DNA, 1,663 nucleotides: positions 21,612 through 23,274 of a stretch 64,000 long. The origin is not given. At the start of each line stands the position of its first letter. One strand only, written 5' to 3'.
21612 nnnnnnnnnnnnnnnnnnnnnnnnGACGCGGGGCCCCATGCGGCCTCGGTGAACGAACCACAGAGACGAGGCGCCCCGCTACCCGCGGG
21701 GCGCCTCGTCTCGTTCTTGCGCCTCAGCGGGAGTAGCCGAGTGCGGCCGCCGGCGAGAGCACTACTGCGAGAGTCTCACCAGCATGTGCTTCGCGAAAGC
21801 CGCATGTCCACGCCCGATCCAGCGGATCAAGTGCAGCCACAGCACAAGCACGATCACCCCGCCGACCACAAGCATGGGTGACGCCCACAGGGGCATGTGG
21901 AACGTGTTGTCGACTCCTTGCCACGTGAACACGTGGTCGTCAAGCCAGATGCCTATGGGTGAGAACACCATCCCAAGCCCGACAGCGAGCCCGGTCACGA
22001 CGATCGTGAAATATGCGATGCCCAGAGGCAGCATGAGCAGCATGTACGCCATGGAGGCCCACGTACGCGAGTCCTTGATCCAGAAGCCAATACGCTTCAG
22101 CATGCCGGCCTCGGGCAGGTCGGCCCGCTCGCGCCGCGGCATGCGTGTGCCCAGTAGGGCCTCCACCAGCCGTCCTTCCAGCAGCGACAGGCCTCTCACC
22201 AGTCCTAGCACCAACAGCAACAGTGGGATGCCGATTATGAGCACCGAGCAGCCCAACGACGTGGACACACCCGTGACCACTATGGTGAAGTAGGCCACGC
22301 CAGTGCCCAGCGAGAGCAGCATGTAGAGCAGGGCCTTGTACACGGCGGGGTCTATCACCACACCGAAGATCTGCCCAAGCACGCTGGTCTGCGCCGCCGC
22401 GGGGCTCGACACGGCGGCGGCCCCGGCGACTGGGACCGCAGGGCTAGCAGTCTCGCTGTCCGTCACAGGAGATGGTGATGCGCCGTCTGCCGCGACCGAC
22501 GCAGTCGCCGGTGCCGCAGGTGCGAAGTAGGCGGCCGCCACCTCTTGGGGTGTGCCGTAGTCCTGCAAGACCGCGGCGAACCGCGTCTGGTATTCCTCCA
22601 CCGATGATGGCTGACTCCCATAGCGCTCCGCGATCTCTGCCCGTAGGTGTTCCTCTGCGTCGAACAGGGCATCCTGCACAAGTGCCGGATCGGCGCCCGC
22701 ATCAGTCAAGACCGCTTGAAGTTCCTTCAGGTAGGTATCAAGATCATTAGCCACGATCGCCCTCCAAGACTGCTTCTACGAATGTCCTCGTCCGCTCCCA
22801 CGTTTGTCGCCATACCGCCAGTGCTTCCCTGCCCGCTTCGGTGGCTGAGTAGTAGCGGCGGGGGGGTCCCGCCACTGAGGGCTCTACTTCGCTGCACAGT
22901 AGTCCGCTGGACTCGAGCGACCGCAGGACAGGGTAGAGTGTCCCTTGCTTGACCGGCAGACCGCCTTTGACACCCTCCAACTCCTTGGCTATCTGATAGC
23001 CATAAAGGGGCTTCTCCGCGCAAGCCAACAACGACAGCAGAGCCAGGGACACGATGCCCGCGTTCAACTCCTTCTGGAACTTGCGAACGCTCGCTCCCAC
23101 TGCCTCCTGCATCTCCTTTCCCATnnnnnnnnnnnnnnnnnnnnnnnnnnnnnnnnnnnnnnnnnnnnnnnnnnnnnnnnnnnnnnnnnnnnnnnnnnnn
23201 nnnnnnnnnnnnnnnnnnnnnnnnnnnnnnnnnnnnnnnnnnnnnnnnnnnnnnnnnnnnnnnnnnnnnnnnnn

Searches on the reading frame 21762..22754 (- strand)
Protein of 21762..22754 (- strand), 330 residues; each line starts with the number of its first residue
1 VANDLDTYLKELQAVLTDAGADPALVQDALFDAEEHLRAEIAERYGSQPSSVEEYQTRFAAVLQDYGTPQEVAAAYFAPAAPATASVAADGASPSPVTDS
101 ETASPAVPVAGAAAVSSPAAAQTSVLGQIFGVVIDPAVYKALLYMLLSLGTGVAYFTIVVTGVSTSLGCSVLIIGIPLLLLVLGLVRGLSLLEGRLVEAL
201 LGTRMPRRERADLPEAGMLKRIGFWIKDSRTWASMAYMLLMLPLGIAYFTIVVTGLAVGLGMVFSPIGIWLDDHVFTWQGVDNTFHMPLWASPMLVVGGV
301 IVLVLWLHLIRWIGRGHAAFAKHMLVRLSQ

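Call 13: search_protein_families(library=pfam, proteins=[window:21762-22754:-], max_evalue=0.001)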
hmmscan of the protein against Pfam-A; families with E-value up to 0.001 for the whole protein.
window:21762-22754:- (330 aa): 2 families
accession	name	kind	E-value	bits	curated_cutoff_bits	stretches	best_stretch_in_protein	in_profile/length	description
PF13796.11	Sensor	-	3.5e-35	121.9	28.2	1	144-325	1-162/162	Putative sensor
PF22564.2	HAAS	-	3.8e-05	24.4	27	1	7-75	1-55/55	HAAS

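Call 51: search_protein_families(library=ncbifam, proteins=[window:21762-22754:-], max_evalue=0.001)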
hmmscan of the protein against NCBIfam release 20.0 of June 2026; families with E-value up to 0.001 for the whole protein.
window:21762-22754:- (330 aa): 0 families

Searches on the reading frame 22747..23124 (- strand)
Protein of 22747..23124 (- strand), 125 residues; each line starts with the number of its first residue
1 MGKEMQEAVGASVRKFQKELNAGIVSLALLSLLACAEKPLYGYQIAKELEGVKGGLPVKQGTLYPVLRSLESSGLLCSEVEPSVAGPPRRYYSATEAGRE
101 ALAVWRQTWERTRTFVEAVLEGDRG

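Call 13: search_protein_families(library=pfam, proteins=[window:22747-23124:-], max_evalue=0.001)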
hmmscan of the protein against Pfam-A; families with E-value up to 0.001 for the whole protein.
window:22747-23124:- (125 aa): 2 families
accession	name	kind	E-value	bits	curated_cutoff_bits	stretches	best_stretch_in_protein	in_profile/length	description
PF03551.20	PadR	-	1.1e-20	73.9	27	1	30-103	2-74/75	Transcriptional regulator PadR-like family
PF01638.23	HxlR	-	0.00056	20.2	20.8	1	58-106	31-77/91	HxlR-like helix-turn-helix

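Call 51: search_protein_families(library=ncbifam, proteins=[window:22747-23124:-], max_evalue=0.001)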
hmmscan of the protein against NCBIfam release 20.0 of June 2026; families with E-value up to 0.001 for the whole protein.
window:22747-23124:- (125 aa): 4 families
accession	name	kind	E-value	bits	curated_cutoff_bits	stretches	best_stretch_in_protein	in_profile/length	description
TIGR03433.1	padR_acidobact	paralog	6.3e-16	58.3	101.8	1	26-121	4-100/101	PadR family transcriptional regulator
TIGR02719.1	repress_PhaQ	equivalog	2.5e-11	44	139.35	1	30-117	28-114/138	poly-beta-hydroxybutyrate-responsive repressor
NF053635.1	TransRegRv3488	equivalog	2.7e-11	43.6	140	1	19-109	3-88/98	Rv3488 family transcriptional regulator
NF006931.0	PRK09416.1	equivalog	8.5e-06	26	112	1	4-120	25-133/135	PadR family transcriptional regulator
